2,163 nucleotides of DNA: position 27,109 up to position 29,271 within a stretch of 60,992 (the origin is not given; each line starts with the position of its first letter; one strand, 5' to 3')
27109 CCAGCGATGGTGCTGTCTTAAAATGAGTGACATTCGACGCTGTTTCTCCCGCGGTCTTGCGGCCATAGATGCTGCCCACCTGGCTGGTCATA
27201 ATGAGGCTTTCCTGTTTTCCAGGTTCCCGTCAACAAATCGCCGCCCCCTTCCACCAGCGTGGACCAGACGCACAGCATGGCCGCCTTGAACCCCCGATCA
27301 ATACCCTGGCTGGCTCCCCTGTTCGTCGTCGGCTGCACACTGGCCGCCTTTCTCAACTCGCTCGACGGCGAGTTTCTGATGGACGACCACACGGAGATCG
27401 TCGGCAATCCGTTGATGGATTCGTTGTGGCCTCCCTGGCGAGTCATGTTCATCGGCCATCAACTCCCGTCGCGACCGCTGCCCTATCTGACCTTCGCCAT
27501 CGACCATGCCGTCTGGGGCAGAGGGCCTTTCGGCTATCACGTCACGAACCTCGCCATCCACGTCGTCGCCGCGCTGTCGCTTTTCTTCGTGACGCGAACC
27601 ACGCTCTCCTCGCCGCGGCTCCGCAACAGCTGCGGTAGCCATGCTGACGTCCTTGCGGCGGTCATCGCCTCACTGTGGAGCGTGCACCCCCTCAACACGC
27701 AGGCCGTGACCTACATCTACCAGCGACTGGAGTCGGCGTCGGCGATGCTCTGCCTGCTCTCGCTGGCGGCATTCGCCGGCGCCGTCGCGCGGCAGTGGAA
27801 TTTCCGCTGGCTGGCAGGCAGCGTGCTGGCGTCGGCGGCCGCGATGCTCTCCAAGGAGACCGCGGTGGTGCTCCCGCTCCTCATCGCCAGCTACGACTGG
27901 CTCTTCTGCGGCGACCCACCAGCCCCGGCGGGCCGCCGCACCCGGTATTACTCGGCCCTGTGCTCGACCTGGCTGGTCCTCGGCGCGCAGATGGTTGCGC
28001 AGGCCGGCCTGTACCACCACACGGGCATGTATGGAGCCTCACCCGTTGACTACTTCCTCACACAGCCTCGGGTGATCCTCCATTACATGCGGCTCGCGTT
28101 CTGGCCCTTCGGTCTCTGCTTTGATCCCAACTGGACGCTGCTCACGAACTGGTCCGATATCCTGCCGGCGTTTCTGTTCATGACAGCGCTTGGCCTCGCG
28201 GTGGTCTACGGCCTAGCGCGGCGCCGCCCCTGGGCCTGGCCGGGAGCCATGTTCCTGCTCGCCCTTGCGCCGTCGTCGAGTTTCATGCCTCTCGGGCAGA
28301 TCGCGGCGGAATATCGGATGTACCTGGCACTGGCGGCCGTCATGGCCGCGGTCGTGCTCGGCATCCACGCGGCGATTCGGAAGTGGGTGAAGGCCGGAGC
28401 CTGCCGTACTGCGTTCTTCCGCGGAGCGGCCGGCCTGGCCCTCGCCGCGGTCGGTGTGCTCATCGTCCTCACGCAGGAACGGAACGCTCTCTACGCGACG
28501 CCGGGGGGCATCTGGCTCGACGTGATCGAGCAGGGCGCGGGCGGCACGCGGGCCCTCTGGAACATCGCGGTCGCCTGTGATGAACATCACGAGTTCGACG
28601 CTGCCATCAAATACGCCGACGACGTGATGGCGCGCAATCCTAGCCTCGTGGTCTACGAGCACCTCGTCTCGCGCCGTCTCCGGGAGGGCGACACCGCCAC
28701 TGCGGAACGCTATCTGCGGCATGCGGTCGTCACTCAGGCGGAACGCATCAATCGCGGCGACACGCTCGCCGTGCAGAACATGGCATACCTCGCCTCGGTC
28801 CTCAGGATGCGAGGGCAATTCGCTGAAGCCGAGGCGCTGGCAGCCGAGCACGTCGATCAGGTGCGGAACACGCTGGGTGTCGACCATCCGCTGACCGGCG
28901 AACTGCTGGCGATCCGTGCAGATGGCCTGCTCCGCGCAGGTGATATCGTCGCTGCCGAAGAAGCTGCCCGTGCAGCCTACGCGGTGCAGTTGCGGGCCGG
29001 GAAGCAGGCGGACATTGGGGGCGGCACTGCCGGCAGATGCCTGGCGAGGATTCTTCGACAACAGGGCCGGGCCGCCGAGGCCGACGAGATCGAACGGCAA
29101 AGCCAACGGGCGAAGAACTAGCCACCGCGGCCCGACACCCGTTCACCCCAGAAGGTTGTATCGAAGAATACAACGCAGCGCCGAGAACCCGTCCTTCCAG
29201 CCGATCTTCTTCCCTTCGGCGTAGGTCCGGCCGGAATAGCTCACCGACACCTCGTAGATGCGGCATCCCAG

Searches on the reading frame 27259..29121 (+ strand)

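Call 60: search_protein_families(library=pfam, proteins=[window:27259-29121:+], max_evalue=0.0001)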
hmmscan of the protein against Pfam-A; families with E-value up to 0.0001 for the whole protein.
window:27259-29121:+ (620 aa): 1 family
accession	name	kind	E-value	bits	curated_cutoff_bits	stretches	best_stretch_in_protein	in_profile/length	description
PF13424.12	TPR_12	-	1.3e-10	41.8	30.1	1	507-576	7-74/77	Tetratricopeptide repeat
